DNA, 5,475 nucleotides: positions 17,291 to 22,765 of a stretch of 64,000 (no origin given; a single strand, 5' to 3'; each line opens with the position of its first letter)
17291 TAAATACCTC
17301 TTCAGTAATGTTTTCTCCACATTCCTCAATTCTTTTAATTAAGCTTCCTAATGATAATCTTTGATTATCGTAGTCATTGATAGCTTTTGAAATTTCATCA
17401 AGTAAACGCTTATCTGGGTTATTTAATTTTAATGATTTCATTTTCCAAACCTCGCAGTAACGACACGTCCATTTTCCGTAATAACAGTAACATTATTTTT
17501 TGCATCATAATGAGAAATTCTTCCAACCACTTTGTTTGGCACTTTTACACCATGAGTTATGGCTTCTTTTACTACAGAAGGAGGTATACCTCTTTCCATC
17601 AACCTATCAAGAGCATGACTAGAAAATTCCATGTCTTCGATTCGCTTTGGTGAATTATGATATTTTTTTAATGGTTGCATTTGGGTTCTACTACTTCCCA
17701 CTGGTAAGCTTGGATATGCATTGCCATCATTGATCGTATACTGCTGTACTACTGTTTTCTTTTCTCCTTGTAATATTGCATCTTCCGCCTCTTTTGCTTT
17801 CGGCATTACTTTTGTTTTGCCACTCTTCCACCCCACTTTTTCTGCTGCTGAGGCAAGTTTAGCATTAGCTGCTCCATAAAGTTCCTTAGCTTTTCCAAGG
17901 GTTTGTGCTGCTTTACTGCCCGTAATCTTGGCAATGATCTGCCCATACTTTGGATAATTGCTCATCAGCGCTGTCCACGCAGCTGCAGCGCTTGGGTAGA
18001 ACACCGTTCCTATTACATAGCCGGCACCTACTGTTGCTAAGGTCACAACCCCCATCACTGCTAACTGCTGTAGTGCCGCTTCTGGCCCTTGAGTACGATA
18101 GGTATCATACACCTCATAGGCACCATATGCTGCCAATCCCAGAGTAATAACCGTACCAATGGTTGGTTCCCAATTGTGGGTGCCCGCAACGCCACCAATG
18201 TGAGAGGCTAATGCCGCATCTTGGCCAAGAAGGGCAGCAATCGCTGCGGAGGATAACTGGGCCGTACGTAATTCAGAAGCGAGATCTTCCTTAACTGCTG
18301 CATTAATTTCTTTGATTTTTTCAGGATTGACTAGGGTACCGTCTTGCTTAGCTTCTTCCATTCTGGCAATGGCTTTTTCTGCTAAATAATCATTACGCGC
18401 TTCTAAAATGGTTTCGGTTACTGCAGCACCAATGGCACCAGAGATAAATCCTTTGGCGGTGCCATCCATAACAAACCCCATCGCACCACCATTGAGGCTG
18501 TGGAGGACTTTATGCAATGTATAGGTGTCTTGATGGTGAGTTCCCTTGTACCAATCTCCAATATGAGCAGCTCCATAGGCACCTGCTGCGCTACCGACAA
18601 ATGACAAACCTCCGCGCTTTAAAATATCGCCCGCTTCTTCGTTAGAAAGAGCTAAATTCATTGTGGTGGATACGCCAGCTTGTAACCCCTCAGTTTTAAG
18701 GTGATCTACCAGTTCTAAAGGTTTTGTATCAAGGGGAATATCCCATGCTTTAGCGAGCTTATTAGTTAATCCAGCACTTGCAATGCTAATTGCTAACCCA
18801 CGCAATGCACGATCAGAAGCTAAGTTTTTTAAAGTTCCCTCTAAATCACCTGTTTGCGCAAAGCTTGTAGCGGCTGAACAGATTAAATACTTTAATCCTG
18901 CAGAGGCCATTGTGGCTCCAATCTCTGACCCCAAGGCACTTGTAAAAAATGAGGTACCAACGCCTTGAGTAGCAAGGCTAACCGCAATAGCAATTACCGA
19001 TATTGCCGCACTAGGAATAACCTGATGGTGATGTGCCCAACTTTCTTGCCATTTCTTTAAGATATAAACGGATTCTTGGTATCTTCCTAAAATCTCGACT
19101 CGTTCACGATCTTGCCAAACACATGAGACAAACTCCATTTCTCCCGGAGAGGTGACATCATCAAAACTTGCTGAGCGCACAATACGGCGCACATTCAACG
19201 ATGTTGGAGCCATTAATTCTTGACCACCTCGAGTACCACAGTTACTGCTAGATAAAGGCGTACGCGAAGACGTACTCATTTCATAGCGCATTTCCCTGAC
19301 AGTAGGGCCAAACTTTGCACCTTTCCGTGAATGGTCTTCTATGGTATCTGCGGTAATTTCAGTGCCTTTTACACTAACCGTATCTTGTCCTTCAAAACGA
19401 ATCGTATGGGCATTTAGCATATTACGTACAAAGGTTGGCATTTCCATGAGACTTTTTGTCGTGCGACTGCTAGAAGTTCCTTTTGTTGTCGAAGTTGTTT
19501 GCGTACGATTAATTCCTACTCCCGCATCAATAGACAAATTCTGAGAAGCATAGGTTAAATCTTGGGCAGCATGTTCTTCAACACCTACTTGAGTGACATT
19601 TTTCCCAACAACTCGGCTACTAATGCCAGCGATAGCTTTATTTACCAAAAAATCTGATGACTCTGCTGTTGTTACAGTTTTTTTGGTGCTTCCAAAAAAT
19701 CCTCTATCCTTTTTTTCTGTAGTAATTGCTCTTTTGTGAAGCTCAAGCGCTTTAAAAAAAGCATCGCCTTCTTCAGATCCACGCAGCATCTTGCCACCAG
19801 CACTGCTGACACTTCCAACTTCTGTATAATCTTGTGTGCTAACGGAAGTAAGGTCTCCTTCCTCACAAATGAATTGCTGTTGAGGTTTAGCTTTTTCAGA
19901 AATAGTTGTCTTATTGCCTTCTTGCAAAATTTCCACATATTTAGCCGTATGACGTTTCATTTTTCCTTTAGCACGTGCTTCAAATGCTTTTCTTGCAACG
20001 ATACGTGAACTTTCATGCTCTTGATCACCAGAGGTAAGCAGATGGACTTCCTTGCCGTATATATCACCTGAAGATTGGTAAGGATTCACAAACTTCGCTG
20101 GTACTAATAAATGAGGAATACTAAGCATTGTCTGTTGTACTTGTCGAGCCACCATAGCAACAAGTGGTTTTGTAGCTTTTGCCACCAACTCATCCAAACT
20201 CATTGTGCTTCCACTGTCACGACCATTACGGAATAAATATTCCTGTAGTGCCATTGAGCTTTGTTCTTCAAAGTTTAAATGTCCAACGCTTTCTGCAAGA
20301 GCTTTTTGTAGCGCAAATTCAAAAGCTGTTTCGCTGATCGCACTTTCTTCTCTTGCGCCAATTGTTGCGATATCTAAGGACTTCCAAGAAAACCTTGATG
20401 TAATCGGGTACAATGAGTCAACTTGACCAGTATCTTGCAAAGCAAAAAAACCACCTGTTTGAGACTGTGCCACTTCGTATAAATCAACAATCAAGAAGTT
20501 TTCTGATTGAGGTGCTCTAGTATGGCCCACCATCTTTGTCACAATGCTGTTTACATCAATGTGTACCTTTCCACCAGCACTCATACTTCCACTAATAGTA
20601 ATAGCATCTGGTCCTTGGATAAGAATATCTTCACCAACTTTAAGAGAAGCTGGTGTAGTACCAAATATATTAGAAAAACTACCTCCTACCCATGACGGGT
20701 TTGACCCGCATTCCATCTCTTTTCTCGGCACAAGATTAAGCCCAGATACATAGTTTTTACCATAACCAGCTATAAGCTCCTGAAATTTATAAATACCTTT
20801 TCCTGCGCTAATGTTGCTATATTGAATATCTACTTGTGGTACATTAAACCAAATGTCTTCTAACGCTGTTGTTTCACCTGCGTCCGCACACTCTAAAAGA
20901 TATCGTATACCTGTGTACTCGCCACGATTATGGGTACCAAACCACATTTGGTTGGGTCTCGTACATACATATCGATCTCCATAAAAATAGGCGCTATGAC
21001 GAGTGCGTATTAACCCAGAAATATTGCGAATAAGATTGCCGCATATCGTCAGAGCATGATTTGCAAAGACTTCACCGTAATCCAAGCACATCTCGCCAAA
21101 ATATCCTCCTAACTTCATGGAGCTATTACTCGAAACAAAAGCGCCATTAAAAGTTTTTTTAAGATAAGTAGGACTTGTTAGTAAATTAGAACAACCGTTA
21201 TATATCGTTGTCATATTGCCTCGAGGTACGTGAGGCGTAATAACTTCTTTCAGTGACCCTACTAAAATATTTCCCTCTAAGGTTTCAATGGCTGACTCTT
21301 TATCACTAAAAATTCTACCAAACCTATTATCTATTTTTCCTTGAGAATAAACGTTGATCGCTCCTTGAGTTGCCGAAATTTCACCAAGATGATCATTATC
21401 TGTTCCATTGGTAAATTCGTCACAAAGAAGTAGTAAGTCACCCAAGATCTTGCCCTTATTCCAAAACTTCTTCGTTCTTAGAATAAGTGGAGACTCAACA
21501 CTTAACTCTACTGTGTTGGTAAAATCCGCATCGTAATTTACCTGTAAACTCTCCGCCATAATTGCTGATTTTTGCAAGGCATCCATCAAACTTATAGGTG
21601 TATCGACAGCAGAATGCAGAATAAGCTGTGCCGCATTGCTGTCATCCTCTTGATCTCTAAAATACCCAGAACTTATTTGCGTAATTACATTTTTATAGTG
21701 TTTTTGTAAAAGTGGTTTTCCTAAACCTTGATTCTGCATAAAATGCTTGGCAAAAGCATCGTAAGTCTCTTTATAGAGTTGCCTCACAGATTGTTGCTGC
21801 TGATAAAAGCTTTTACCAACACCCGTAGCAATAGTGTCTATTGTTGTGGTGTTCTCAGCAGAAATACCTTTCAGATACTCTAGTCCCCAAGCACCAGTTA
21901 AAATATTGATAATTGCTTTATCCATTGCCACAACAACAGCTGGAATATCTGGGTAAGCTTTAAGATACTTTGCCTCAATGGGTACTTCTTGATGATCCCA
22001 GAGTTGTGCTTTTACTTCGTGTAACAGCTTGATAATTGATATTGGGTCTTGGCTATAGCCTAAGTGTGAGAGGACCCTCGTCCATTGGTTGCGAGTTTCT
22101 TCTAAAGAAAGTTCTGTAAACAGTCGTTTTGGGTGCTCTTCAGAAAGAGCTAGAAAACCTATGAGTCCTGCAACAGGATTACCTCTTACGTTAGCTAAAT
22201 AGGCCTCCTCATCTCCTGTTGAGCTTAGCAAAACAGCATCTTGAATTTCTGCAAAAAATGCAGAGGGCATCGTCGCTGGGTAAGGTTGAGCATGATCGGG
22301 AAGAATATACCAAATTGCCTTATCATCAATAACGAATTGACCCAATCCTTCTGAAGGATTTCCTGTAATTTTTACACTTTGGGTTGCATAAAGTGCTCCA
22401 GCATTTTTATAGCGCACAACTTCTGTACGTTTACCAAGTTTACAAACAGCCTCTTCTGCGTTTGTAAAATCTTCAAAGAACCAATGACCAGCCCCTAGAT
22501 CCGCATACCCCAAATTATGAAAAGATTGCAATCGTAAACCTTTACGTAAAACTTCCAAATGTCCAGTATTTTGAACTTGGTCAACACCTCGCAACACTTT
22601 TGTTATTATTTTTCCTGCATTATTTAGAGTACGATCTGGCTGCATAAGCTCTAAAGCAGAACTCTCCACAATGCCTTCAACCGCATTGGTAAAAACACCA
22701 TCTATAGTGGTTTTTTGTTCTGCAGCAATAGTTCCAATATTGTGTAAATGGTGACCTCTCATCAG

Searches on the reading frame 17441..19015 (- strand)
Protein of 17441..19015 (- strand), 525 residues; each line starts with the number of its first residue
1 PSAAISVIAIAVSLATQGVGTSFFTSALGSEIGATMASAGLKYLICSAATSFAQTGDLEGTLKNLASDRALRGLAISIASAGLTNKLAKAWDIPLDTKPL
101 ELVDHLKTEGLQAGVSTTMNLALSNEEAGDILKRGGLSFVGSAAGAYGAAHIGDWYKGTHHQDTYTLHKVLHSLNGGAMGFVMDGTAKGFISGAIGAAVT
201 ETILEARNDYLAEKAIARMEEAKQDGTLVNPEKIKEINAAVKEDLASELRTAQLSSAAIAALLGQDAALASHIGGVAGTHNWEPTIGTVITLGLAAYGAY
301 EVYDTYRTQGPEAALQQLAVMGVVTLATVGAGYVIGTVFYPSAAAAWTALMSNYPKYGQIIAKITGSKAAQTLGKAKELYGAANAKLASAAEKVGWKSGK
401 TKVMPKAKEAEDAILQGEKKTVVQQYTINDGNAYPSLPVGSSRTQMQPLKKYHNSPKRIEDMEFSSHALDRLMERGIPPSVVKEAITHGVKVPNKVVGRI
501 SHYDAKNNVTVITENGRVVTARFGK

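Call 61: search_protein_families(library=pfam, proteins=[window:17441-19015:-], max_evalue=1)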
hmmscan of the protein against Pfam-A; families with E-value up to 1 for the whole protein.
window:17441-19015:- (525 aa): 2 families
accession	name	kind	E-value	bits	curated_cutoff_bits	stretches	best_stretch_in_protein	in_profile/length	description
PF04830.18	DUF637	-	1.3e-08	35.2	26.6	1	36-197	1-168/168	Possible hemagglutinin (DUF637)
PF14076.12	DUF4258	-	0.0025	18.5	25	1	464-490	1-27/71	Domain of unknown function (DUF4258)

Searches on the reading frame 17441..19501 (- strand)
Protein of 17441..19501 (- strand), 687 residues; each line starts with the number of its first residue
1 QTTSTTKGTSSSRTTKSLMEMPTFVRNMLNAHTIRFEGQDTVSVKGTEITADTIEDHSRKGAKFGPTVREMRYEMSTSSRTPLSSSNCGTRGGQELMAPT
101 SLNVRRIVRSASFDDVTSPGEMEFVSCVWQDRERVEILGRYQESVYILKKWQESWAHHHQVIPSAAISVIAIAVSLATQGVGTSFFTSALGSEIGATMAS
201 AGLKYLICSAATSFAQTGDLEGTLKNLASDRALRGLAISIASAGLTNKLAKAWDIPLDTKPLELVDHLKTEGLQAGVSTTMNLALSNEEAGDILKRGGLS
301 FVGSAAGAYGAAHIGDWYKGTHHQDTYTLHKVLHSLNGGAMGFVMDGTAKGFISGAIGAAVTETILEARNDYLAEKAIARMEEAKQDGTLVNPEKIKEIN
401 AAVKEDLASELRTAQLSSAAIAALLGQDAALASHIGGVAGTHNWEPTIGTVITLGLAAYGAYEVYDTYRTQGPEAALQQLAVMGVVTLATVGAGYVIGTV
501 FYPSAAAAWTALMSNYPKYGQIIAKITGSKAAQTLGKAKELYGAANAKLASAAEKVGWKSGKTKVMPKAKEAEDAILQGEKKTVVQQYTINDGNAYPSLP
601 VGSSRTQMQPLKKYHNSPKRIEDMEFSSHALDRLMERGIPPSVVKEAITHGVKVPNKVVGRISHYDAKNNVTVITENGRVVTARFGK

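Call 22: find_related_loci(query=window:17780-19501:-, collection=genome_contigs, flank=6000)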
Query window:17780-19501:- (574 aa) in genome_contigs; peptide patterns used: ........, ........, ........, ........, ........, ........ (x = any residue, [..] = any of these).
32 stretches matched a pattern, but none encodes a relative of the query by tblastn (E <= 1e-3).

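Call 23: find_homologous_proteins(query=window:17441-19501:-, max_evalue=0.001)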
Query window:17441-19501:-: 8000 candidates shared short words with the query, none scored E <= 0.001.

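Call 79: find_related_loci(query=window:17780-19501:-, collection=metagenome_contigs, flank=6000)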
Query window:17780-19501:- (574 aa) in metagenome_contigs; peptide patterns used: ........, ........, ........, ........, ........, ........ (x = any residue, [..] = any of these).
47 stretches matched a pattern, but none encodes a relative of the query by tblastn (E <= 1e-3).

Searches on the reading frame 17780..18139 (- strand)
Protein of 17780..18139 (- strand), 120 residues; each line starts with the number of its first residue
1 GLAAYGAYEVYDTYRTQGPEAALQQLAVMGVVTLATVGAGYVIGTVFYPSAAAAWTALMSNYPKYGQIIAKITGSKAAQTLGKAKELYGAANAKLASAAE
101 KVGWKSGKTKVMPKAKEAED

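Call 80: find_homologous_proteins(query=window:17780-18139:-, max_evalue=0.001)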
Query window:17780-18139:- (120 aa): 2 proteins with E <= 0.001 among 32 candidates.
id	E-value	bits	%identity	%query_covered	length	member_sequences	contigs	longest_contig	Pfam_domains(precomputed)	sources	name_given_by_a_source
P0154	3.8e-56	206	91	93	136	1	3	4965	-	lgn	-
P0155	2.6e-23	100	87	52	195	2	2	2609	-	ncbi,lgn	-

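Call 82: find_encoding_contigs(protein=P0155, flank=5000, max_places=4)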
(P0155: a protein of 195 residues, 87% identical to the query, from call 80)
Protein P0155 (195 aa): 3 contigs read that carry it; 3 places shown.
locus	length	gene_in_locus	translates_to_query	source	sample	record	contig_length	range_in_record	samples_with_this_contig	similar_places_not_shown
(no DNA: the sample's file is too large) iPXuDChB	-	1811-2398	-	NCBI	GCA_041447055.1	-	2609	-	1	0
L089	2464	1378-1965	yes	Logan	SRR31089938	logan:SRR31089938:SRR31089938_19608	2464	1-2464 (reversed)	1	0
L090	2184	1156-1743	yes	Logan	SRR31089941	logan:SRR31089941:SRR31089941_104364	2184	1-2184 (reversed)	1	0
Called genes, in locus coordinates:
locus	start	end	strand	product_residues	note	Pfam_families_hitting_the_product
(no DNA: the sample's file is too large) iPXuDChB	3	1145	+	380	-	?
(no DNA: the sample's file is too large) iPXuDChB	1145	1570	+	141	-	PF15565:Imm30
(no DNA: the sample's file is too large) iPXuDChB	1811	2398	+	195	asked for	-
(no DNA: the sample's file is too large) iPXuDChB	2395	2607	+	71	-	?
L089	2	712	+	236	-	?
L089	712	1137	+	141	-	PF15565:Imm30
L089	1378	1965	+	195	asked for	-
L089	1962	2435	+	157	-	-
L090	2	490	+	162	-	?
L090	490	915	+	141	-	PF15565:Imm30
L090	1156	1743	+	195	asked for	-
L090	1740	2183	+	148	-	?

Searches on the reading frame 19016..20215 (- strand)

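Call 61: search_protein_families(library=pfam, proteins=[window:19016-20215:-], max_evalue=1)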
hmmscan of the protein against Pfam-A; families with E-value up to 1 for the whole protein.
window:19016-20215:- (400 aa): 2 families
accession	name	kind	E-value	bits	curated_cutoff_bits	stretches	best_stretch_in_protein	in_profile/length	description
PF14920.11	MTBP_C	-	0.082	13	28.4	1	156-274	91-212/257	MDM2-binding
PF22399.1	DUF6979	-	0.12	12.9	27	1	73-132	7-70/127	Family of unknown function (DUF6979)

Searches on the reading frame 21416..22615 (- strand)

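Call 61: search_protein_families(library=pfam, proteins=[window:21416-22615:-], max_evalue=1)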
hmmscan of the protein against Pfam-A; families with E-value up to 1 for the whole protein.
window:21416-22615:- (400 aa): 1 family
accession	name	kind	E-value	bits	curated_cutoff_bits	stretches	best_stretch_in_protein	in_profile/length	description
PF23161.1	HTH_RNase_II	-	0.1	13.9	24.7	0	172-210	57-93/95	Double HTH domain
